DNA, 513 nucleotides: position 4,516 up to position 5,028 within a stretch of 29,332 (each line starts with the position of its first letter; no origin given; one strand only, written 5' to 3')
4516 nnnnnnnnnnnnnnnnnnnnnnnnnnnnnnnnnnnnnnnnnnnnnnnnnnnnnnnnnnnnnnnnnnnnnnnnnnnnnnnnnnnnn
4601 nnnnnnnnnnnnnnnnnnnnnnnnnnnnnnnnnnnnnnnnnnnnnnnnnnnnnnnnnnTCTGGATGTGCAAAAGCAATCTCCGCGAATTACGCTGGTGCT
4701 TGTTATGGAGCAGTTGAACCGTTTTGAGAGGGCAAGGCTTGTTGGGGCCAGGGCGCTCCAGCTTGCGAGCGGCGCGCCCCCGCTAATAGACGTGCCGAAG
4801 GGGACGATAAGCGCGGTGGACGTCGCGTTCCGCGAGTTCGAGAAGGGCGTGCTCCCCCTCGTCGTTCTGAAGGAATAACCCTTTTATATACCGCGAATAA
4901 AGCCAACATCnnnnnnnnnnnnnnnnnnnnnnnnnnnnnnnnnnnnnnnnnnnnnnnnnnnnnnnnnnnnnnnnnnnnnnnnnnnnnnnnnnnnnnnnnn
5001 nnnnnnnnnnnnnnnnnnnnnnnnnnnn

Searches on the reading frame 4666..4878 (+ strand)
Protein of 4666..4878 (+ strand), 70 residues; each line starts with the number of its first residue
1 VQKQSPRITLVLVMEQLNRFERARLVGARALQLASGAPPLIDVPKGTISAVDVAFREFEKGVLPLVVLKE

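Call 3: search_protein_families(library=pfam, proteins=[window:4666-4878:+], max_evalue=1)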
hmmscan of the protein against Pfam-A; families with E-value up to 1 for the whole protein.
window:4666-4878:+ (70 aa): 1 family
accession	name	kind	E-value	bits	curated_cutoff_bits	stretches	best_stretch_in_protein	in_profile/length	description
PF01192.27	RNA_pol_Rpb6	-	1.9e-10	41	26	1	17-64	7-52/53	RNA polymerase Rpb6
